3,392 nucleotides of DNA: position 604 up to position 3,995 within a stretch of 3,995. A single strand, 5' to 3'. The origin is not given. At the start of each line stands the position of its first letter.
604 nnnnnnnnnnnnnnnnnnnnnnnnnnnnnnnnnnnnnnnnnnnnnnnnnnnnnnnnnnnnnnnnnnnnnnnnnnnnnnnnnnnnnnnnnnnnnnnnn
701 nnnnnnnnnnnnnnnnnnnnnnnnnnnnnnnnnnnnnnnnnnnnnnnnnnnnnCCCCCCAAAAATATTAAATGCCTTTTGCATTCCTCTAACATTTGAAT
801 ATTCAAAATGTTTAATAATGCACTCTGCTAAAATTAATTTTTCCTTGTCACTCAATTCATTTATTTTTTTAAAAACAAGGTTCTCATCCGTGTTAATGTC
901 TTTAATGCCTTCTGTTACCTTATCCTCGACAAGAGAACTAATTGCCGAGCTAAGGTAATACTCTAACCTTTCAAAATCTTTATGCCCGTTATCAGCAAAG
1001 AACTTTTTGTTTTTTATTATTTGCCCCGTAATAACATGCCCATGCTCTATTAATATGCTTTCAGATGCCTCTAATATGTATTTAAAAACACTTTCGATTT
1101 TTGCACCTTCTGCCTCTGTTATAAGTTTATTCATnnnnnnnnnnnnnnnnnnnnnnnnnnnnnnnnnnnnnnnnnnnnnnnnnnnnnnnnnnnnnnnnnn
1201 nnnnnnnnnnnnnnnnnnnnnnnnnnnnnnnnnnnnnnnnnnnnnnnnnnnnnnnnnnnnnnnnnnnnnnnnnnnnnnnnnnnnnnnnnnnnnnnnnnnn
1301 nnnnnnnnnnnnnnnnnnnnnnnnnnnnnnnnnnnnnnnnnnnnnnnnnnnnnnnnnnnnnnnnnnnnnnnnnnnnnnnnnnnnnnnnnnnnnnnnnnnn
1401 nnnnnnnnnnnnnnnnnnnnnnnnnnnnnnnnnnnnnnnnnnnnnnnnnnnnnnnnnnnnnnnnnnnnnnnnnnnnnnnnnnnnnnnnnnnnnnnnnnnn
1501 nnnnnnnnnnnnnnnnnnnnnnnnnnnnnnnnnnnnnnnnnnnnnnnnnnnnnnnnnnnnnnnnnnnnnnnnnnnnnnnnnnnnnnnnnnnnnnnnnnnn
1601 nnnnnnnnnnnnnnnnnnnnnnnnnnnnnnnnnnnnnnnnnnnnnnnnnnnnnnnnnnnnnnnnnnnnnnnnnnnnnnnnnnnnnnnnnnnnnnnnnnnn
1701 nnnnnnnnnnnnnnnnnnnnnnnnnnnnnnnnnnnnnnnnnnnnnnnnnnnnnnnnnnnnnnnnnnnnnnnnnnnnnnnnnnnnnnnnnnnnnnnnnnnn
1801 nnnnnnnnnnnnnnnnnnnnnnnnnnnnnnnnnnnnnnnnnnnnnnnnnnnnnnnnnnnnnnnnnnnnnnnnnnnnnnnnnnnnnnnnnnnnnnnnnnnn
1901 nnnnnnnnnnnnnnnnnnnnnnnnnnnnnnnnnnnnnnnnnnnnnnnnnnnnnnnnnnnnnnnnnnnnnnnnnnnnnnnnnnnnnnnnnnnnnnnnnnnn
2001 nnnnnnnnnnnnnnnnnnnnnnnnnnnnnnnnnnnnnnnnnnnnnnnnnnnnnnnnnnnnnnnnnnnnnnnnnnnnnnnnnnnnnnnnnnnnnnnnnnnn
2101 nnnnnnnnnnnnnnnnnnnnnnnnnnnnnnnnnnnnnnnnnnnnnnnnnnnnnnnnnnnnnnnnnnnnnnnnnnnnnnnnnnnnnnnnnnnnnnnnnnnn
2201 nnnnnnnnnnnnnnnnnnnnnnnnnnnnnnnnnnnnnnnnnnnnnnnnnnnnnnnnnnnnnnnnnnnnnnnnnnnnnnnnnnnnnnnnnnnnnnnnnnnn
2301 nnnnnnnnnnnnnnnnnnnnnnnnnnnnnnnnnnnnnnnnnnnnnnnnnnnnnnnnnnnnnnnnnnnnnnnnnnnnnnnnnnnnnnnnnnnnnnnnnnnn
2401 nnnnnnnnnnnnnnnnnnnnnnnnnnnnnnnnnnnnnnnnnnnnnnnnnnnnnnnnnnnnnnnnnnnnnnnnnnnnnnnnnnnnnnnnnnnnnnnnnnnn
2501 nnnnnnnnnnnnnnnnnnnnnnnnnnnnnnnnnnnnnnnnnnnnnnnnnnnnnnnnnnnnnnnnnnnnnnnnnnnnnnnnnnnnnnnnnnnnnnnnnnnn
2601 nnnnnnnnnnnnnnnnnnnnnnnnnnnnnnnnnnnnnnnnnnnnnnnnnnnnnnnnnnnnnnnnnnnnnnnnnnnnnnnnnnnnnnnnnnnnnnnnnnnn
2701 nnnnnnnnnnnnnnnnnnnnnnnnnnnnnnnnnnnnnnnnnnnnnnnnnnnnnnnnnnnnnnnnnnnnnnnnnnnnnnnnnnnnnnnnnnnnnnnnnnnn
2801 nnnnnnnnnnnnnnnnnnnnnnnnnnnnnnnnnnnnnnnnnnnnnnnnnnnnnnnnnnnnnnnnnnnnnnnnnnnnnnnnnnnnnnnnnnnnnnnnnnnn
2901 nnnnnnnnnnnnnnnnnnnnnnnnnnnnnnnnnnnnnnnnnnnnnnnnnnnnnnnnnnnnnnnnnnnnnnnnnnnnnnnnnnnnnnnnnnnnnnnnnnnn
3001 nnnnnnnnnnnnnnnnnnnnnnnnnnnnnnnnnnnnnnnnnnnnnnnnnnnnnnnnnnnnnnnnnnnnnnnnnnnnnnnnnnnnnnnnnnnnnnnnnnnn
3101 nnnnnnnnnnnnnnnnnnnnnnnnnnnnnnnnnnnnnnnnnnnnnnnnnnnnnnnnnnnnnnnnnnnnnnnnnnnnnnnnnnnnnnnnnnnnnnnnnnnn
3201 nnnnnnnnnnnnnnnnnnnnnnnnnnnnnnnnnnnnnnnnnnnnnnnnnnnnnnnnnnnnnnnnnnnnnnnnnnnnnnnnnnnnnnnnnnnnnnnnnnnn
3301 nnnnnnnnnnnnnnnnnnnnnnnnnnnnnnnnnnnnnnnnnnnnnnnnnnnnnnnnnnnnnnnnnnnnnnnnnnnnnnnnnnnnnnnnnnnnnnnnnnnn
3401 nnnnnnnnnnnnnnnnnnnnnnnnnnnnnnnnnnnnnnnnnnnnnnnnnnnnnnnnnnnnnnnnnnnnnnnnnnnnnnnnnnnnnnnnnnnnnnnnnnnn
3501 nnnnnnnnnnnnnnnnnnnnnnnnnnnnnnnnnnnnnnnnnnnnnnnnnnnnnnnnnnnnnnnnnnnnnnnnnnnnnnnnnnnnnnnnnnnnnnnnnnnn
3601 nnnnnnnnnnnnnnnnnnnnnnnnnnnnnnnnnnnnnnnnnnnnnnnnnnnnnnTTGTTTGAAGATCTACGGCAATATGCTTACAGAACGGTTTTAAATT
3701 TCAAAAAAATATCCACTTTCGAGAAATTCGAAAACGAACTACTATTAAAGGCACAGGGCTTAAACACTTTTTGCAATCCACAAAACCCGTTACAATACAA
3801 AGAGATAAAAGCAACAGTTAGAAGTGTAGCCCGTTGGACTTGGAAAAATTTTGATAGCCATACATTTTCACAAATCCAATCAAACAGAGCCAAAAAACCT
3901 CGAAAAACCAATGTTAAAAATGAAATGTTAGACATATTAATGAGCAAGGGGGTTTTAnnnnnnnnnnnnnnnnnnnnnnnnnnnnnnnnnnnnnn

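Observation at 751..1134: Uncharacterised 127-aa gene inserted between oriT and mobC, with the strongest RBS in the window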

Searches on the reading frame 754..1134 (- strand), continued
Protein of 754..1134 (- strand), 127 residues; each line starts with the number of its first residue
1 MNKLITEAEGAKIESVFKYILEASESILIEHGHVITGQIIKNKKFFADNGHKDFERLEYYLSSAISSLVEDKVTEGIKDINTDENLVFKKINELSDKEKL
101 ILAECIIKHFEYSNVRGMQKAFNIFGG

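Call 68: fold_search(model_id=the predicted structure, library=afdb50)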
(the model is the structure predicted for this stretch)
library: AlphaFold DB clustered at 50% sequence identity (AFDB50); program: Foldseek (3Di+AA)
matches with E <= 10: 38; with E <= 0.001: 1
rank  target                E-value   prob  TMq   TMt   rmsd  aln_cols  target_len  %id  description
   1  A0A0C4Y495            5.3e-15  1.00  0.97  0.96   0.9       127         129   93  Uncharacterized protein [Klebsiella pneumoniae]
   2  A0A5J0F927            1.1e-01  1.00  0.66  0.72   3.7       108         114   25  Uncharacterized protein [Salmonella enterica subsp. enterica serovar Vitkin]
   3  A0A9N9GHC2            1.9e+00  0.14  0.22  0.07  15.5       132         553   13  792_t:CDS:1 (Fragment) [Paraglomus brasilianum]
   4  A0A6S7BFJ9            2.1e+00  0.28  0.27  0.26  12.9       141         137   14  Uncharacterized protein [Paraburkholderia ultramafica]
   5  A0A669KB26            2.4e+00  0.14  0.22  0.20  16.4       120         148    8  Wolframin (Fragment) [Homo sapiens]
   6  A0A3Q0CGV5            2.5e+00  0.12  0.22  0.15  17.2       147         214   10  Wolframin
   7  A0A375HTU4            3.6e+00  0.11  0.22  0.21  17.6       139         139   15  Conserved hypothethical protein [Cupriavidus neocaledonicus]
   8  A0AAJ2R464            4.7e+00  0.15  0.25  0.21  13.4       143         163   14  Uncharacterized protein [Delftia acidovorans]
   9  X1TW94                5.2e+00  0.08  0.20  0.21  15.7       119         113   10  Formate/nitrite transporter (Fragment) [marine sediment metagenome]
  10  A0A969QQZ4            5.4e+00  0.20  0.30  0.14  12.6       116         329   16  Uncharacterized protein
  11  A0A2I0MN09            5.4e+00  0.10  0.24  0.13  17.1       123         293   10  Wolframin [Columba livia]
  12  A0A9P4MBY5            5.7e+00  0.08  0.21  0.09  18.2       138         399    9  Uncharacterized protein [Rhizodiscina lignyota]
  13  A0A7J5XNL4            6.0e+00  0.11  0.25  0.13  16.3       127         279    8  Wolframin [Dissostichus mawsoni]
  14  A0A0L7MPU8            6.3e+00  0.13  0.26  0.25  13.5       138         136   12  Uncharacterized protein [Comamonas testosteroni]
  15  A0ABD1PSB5            6.3e+00  0.12  0.24  0.21  17.8       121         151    9  DUF641 domain-containing protein [Abeliophyllum distichum]
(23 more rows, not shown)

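Call 82: search_dna_similar(query=P0011, collection=plasmids, mode=protein, max_evalue=1, rows=spread, max_rows=30)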
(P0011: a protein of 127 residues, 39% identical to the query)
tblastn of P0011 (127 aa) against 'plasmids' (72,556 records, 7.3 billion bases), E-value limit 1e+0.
Records with a match: 18; places in all: 18; records where one place covers at least 80% of the query: 4.
Best place of each record, by identity: <60% 18.
By first word of the organism name: Klebsiella 14; Citrobacter 3; Enterobacter 1.
By predicted mobility (MOB-suite, as given by PLSDB): mobilizable 17; conjugative 1.
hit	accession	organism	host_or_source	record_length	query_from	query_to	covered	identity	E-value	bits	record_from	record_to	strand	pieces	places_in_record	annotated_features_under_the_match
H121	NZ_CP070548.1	Citrobacter freundii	Homo sapiens,urine (permanent catheter)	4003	16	118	81%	33.6%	4e-4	45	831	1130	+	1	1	hypothetical protein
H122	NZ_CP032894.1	Enterobacter kobei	Homo sapiens,Pure Culture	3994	16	118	81%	32.7%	1e-3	44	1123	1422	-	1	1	hypothetical protein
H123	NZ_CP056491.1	Klebsiella sp. RHBSTW-00464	culture,Wastewater effluent sample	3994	16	118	81%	32.7%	1e-3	44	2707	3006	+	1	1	hypothetical protein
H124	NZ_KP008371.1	Klebsiella pneumoniae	-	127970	16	118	81%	32.7%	1e-3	44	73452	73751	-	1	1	hypothetical protein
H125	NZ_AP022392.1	Citrobacter portucalensis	-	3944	39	118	63%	39.3%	2e-5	49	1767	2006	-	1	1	hypothetical protein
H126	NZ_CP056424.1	Citrobacter sp. RHBSTW-00524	culture,Wastewater effluent sample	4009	39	118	63%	39.3%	2e-5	49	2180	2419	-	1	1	hypothetical protein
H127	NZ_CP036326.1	Klebsiella pneumoniae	Homo sapiens,blood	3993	39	118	63%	39.3%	2e-5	49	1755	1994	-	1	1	hypothetical protein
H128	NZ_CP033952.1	Klebsiella pneumoniae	-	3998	39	118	63%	39.3%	2e-5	49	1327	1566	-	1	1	hypothetical protein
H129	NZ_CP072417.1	Klebsiella pneumoniae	Homo sapiens,blood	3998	39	118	63%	39.3%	2e-5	49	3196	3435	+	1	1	hypothetical protein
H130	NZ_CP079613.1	Klebsiella pneumoniae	Homo sapiens,Pus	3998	39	118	63%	39.3%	2e-5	49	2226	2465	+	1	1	hypothetical protein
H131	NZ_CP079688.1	Klebsiella pneumoniae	-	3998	39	118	63%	39.3%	2e-5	49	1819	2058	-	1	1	hypothetical protein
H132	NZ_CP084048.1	Klebsiella pneumoniae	Homo sapiens,urine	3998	39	118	63%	39.3%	2e-5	49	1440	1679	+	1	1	hypothetical protein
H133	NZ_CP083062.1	Klebsiella pneumoniae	Homo sapiens,rectal swab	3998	39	118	63%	39.3%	2e-5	49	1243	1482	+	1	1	hypothetical protein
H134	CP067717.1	Klebsiella pneumoniae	Homo sapiens,other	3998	39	118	63%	39.3%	2e-5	49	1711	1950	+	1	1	hypothetical protein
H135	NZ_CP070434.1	Klebsiella pneumoniae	Homo sapiens,blood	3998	39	118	63%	39.3%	2e-5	49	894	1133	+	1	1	hypothetical protein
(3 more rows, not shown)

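Call 98: fold_search(model_id=the predicted structure, library=viral)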
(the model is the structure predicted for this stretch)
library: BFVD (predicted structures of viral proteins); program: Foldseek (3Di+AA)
matches with E <= 10: 185; with E <= 0.001: 0
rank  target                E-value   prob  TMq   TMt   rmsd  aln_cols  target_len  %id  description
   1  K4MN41                7.0e-01  0.13  0.22  0.19  13.4       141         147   11  Uncharacterized protein [Escherichia phage IME11]
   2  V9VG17                8.2e-01  0.23  0.28  0.24  11.4       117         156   14  Uncharacterized protein [Achromobacter phage JWAlpha]
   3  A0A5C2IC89            9.1e-01  0.11  0.22  0.15  11.9       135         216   16  (no name in the UniProt tables at hand)
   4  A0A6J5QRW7            1.2e+00  0.06  0.19  0.13  30.4       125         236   10  Internal virion protein [uncultured Caudovirales phage]
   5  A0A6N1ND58            1.2e+00  0.15  0.31  0.15  11.9       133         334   14  Uncharacterized protein [Tupanvirus deep ocean]
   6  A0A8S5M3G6            1.3e+00  0.16  0.32  0.31  19.5       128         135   16  Uncharacterized protein [Myoviridae sp. ctdxI18]
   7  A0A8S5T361            1.4e+00  0.10  0.25  0.22  14.6       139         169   17  Uncharacterized protein [Myoviridae sp. ct5ra14]
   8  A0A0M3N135            1.5e+00  0.11  0.28  0.21  10.7       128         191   22  Protein kinase interacting protein [Perigonia lusca single nucleopolyhedrovirus]
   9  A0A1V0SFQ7            1.5e+00  0.09  0.23  0.23  14.1       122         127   15  Uncharacterized protein [Hokovirus HKV1]
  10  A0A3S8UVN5            1.6e+00  0.10  0.26  0.14  15.4       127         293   13  Transcriptional activator VP30 [Dianlovirus menglaense]
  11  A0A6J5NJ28            2.2e+00  0.10  0.26  0.21  12.5       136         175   11  Uncharacterized protein [uncultured Caudovirales phage]
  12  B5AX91                2.3e+00  0.08  0.27  0.25  12.8       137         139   14  Uncharacterized protein [Iodobacter phage PhiPLPE]
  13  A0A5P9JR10            2.3e+00  0.04  0.20  0.07  16.7       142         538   14  Tegument protein [Psittacid alphaherpesvirus 5]
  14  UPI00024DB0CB         2.4e+00  0.16  0.33  0.21  10.1       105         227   11  (no name look-up for this kind of identifier)
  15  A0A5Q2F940            2.4e+00  0.06  0.21  0.16  16.8       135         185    9  (no name in the UniProt tables at hand)
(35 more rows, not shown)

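Call 111: profile_search(protein=L028:2434-2724:+)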
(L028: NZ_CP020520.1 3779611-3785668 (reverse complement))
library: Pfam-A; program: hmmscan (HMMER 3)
A. the first sequence (97 residues): domains with independent E <= 10: 2; with E <= 0.001: 0
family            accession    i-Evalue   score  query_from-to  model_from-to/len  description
DUF496            PF04363.17       0.37    11.4      50-89         42-81/93  Protein of unknown function (DUF496)
DCP1              PF06058.19       0.85    10.0      39-75         53-89/117  Dcp1-like decapping family

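Call 113: search_dna_similar(query=L026:2046-2303:+, collection=plasmids, mode=protein, max_evalue=0.001, rows=spread, max_rows=15)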
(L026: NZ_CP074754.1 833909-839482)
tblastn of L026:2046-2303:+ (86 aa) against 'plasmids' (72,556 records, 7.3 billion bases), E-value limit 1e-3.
Records with a match: 23; places in all: 23; records where one place covers at least 80% of the query: 9.
Best place of each record, by identity: >=99% 4; 95-99% 4; <60% 15.
By first word of the organism name: Klebsiella 9; Enterobacter 7; Escherichia 3; Serratia 2; Citrobacter 2.
By predicted mobility (MOB-suite, as given by PLSDB): non-mobilizable 23.
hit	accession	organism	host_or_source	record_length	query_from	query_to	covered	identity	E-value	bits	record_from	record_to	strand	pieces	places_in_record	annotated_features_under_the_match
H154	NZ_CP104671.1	Escherichia coli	Homo sapiens,urine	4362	1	75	87%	100.0%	6e-41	148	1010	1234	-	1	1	hypothetical protein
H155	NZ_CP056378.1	Klebsiella pneumoniae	culture,Wastewater influent sample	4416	1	75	87%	100.0%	6e-41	148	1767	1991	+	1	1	hypothetical protein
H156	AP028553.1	Serratia marcescens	Homo sapiens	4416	1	75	87%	100.0%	6e-41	148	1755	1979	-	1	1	hypothetical protein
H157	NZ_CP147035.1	Escherichia coli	environmental,river water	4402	1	75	87%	98.7%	2e-40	147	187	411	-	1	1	hypothetical protein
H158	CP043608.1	Klebsiella pneumoniae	Homo sapiens,Pure Culture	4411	1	75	87%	98.7%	2e-40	147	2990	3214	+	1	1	hypothetical protein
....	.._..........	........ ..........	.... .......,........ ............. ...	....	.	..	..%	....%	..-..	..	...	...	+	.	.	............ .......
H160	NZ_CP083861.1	Enterobacter kobei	Homo sapiens,sputum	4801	11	75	76%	56.9%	3e-13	70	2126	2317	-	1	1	hypothetical protein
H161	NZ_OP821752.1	Enterobacter hormaechei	-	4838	11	75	76%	56.9%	3e-13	70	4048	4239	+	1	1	hypothetical protein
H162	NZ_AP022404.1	Citrobacter portucalensis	-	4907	11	75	76%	56.9%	6e-13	69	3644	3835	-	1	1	hypothetical protein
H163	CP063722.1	Escherichia coli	Veal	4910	11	75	76%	56.9%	6e-13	69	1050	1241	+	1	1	hypothetical protein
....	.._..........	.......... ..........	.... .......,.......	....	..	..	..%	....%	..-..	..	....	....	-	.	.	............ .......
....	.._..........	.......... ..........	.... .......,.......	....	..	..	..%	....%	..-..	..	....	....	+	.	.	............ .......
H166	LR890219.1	Klebsiella pneumoniae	Homo sapiens,urine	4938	11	75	76%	56.9%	8e-13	69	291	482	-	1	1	record has no annotation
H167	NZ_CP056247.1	Citrobacter freundii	culture,Freshwater sample from upstream ...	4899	11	75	76%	56.9%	2e-12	67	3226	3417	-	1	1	hypothetical protein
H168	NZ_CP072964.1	Enterobacter sp. MGH 14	respiratory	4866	11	75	76%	55.4%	1e-12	68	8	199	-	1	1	none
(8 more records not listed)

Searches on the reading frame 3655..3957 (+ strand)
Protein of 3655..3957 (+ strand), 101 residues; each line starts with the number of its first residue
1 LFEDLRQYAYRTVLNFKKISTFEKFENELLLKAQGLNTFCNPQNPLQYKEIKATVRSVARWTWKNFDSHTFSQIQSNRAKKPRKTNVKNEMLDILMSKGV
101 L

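Call 4: search_protein_families(proteins=[window:3655-3957:+], library=ncbifam, max_evalue=1)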
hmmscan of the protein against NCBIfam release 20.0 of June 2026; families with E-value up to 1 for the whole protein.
window:3655-3957:+ (101 aa): 0 families

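Call 5: search_protein_families(proteins=[window:3655-3957:+], library=phrogs, max_evalue=1)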
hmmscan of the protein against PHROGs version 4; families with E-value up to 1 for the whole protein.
window:3655-3957:+ (101 aa): 1 family
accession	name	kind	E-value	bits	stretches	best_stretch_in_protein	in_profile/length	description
phrog_6066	-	unknown function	0.1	13.4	1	50-98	5-53/61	-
